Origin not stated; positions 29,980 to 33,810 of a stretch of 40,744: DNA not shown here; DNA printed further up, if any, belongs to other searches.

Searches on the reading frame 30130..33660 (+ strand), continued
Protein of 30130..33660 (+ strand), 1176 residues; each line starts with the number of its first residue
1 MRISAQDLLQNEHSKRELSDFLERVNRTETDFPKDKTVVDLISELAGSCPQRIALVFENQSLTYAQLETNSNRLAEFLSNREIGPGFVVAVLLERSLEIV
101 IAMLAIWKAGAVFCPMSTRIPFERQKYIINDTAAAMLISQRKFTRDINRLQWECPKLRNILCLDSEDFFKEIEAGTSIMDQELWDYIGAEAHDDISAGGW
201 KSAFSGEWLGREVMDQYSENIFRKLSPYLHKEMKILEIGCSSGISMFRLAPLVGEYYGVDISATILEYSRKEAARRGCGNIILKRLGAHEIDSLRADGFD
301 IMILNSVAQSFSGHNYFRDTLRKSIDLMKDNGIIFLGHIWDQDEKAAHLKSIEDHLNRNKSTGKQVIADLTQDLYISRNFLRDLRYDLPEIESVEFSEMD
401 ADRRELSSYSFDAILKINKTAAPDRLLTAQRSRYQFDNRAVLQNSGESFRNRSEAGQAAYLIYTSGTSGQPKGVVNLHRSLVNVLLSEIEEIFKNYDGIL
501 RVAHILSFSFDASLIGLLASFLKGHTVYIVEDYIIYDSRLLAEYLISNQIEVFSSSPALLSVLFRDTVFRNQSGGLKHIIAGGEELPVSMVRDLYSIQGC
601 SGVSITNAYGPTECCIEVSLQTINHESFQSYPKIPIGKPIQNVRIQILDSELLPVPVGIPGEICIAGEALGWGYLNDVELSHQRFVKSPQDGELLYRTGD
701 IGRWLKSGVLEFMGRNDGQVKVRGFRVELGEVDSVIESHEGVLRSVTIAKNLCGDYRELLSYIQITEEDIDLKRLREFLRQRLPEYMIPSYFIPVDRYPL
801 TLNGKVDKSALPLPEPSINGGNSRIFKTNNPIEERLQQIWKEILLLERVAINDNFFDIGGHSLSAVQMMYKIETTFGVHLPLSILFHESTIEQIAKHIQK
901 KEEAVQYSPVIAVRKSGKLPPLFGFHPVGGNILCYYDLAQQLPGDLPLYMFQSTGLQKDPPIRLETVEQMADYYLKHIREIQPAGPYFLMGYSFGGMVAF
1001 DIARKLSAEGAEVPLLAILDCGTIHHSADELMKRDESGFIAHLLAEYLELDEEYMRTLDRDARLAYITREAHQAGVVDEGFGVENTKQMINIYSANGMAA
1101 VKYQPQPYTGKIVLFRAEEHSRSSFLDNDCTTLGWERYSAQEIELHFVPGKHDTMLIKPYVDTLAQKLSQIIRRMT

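Call 50: find_related_loci(query=window:30130-33660:+, collection=genome_contigs, flank=10000)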
Query window:30130-33660:+ (1176 aa) in genome_contigs; peptide patterns used: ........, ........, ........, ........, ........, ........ (x = any residue, [..] = any of these).
47 stretches matched a pattern, but none encodes a relative of the query by tblastn (E <= 1e-3).

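Call 59: find_encoding_contigs(protein=P0018, flank=10000, max_places=1)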
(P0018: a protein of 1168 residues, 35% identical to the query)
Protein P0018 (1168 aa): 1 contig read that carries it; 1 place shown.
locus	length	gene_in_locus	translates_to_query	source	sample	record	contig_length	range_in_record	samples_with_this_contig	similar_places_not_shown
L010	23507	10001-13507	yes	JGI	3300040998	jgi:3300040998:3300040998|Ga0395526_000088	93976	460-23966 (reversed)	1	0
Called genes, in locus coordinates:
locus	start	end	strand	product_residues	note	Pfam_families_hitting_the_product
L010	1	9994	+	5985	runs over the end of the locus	PF00668:Condensation, PF00501:AMP-binding, PF13193:AMP-binding_C, PF00550:PP-binding, PF00668:Condensation, PF00501:AMP-binding, PF00550:PP-binding, PF00668:Condensation, +20 more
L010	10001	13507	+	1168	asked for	PF00501:AMP-binding, PF13489:Methyltransf_23, PF08241:Methyltransf_11, PF08242:Methyltransf_12, PF13649:Methyltransf_25, PF13847:Methyltransf_31, PF00501:AMP-binding, PF13193:AMP-binding_C, +2 more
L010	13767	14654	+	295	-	PF00582:Usp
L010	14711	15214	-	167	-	-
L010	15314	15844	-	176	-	PF00160:Pro_isomerase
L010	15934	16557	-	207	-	PF00160:Pro_isomerase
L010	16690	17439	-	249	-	PF13085:Fer2_3, PF12838:Fer4_7 (faint), PF13183:Fer4_8 (weak)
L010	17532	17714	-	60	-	-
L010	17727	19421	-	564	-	PF00890:FAD_binding_2, PF02910:Succ_DH_flav_C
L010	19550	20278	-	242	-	PF01127:Sdh_cyt (weak)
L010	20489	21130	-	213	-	PF01725:Ham1p_like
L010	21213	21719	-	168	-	-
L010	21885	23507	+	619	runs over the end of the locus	PF02574:S-methyl_trans, PF02219:MTHFR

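Call 60: find_encoding_contigs(protein=P0013, flank=10000, max_places=1)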
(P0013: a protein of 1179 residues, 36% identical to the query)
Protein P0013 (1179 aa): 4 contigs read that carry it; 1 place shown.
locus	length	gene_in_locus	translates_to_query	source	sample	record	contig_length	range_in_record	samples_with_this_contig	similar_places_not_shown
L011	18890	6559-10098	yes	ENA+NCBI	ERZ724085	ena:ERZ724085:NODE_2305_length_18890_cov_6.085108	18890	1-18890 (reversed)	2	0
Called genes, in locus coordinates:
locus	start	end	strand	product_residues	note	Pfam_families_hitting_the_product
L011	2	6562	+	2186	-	?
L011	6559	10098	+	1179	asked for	PF00501:AMP-binding, PF13489:Methyltransf_23, PF08241:Methyltransf_11, PF08242:Methyltransf_12, PF13649:Methyltransf_25, PF13847:Methyltransf_31, PF00501:AMP-binding, PF13193:AMP-binding_C, +3 more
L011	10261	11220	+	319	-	PF12974:Phosphonate-bd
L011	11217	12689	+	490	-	PF17203:sCache_3_2, PF00672:HAMP, PF07730:HisKA_3, PF13581:HATPase_c_2 (weak), PF02518:HATPase_c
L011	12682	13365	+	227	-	PF00072:Response_reg, PF00196:GerE, PF08281:Sigma70_r4_2, PF13384:HTH_23 (faint)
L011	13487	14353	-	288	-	PF02548:Pantoate_transf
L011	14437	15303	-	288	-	PF03193:RsgA_GTPase (weak), PF00005:ABC_tran, PF13304:AAA_21 (faint)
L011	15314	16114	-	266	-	PF00528:BPD_transp_1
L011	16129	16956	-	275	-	PF00005:ABC_tran, PF00004:AAA (faint), PF13304:AAA_21 (faint)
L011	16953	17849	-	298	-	PF00528:BPD_transp_1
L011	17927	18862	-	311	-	PF09084:NMT1 (weak), PF13379:NMT1_2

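Call 81: find_encoding_contigs(protein=window:30130-33660:+, flank=10000, max_places=4)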
Protein window:30130-33660:+ (1176 aa): 6 contigs read that carry it; 4 places shown.
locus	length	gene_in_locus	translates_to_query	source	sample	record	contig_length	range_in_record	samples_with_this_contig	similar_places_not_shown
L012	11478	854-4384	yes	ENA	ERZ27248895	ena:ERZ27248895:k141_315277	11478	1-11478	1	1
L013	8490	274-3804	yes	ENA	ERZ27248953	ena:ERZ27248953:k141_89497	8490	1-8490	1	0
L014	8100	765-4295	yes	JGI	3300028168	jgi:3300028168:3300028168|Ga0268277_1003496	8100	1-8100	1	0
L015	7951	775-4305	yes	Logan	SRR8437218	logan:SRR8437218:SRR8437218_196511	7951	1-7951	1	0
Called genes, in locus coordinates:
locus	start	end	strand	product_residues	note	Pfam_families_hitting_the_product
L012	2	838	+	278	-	?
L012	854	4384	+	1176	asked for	PF00501:AMP-binding, PF08241:Methyltransf_11, PF08242:Methyltransf_12, PF13649:Methyltransf_25, PF13847:Methyltransf_31, PF00501:AMP-binding, PF00550:PP-binding, PF00975:Thioesterase, +1 more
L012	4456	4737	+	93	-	-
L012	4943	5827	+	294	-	PF01145:Band_7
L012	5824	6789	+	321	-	PF09084:NMT1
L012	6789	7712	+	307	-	PF02743:dCache_1, PF22673:MCP-like_PDC_1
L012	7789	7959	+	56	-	-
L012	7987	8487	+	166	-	PF05128:DUF697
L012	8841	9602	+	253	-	PF00975:Thioesterase, PF12697:Abhydrolase_6 (weak)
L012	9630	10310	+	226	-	PF22624:AASDHPPT_N, PF01648:ACPS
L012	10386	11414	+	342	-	PF19783:DUF6268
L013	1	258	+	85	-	?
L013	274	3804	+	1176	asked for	PF00501:AMP-binding, PF08241:Methyltransf_11, PF08242:Methyltransf_12, PF13649:Methyltransf_25, PF13847:Methyltransf_31, PF00501:AMP-binding, PF00550:PP-binding, PF00975:Thioesterase, +1 more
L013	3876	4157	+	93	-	-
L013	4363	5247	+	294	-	PF01145:Band_7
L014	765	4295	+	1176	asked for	PF00501:AMP-binding, PF08241:Methyltransf_11, PF08242:Methyltransf_12, PF13649:Methyltransf_25, PF13847:Methyltransf_31, PF00501:AMP-binding, PF00550:PP-binding, PF00975:Thioesterase, +1 more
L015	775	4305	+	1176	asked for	PF00501:AMP-binding, PF08241:Methyltransf_11, PF08242:Methyltransf_12, PF13649:Methyltransf_25, PF13847:Methyltransf_31, PF00501:AMP-binding, PF00550:PP-binding, PF00975:Thioesterase, +1 more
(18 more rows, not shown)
